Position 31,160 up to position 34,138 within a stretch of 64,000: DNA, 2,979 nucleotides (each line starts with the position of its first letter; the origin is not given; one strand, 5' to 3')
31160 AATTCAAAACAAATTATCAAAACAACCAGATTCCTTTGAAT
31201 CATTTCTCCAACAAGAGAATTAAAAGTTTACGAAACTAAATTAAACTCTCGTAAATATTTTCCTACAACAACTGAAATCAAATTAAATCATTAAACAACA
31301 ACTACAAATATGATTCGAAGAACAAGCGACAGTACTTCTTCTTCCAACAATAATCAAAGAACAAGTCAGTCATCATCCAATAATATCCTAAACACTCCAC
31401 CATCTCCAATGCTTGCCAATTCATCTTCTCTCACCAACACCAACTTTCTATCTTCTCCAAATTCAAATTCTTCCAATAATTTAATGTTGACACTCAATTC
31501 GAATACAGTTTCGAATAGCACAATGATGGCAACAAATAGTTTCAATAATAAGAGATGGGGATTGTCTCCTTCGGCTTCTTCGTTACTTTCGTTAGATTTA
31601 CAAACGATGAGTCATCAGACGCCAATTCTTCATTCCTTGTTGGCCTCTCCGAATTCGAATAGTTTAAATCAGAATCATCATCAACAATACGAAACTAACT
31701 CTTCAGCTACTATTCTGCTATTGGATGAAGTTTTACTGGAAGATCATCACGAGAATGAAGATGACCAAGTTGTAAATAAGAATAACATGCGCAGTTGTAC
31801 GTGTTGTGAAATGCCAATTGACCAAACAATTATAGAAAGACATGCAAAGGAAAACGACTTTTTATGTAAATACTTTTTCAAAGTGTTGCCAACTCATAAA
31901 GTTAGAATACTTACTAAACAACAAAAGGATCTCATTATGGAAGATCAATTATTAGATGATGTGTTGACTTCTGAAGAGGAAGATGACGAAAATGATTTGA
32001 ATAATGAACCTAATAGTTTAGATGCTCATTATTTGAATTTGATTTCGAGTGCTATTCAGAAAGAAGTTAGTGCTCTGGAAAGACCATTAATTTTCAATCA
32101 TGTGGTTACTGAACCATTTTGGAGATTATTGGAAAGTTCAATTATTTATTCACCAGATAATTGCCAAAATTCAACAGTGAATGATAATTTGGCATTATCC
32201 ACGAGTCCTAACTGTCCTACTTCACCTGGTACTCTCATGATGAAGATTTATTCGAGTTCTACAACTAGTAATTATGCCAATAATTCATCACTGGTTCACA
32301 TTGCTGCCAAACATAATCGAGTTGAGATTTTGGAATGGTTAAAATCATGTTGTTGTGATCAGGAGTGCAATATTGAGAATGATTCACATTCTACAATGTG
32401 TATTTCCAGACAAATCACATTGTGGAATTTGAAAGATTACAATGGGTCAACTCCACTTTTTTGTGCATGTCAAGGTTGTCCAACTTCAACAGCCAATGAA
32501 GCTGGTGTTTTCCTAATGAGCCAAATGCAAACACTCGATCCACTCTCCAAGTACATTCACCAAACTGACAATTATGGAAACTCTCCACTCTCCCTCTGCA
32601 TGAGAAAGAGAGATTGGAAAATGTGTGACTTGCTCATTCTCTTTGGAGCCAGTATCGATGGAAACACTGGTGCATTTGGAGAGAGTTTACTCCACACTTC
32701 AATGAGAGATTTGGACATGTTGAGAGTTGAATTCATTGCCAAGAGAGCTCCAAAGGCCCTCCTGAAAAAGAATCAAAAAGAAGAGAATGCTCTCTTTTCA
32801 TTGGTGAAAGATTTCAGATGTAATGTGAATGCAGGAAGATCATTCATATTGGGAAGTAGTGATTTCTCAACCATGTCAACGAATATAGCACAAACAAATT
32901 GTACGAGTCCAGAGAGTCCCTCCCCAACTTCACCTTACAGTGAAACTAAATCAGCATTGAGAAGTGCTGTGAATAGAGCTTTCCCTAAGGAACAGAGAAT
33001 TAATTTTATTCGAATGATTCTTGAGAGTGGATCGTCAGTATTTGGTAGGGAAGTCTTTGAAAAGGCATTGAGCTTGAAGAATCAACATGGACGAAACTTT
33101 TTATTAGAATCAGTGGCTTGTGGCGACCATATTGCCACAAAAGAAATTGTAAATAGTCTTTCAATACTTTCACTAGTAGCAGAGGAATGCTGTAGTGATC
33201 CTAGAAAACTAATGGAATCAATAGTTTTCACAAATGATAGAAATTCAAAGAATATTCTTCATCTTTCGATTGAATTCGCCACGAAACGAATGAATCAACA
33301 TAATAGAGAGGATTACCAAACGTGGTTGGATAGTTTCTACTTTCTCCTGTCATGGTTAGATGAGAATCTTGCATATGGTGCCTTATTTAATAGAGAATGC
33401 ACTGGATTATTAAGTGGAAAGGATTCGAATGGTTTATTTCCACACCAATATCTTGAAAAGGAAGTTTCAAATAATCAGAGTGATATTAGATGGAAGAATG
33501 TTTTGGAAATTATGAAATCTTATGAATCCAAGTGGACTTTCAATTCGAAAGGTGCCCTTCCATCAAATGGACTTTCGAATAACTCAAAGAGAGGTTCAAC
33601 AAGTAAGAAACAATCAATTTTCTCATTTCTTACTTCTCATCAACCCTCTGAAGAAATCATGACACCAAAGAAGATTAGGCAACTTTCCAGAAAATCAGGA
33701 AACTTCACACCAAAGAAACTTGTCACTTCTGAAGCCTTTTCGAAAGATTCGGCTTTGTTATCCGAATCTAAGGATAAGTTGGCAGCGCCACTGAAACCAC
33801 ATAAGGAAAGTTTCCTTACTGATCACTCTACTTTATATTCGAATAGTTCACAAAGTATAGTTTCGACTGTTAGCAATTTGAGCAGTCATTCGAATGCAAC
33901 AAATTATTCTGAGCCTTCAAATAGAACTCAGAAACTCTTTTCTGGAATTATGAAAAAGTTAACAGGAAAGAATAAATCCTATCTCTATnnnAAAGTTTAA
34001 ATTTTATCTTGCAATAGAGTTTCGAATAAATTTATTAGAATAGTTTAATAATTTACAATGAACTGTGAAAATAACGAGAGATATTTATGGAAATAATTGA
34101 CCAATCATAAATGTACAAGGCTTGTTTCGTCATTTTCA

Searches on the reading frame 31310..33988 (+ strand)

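Call 16: search_protein_families(library=pfam, proteins=[window:31310-33988:+], max_evalue=0.001)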
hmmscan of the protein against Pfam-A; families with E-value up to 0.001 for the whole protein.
window:31310-33988:+ (893 aa): 4 families
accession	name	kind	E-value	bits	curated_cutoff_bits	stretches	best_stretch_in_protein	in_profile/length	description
PF13606.12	Ank_3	-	6.3e-07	29.6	22.3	0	326-350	3-27/30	Ankyrin repeat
PF00023.36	Ank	-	3.4e-06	27.5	21.1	0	422-450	1-29/33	Ankyrin repeat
PF12796.13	Ank_2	-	4.5e-06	27.6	27.3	1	330-450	2-87/90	Ankyrin repeats (3 copies)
PF13637.12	Ank_4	-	0.00014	22.5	22.7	0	327-344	32-49/50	Ankyrin repeats (many copies)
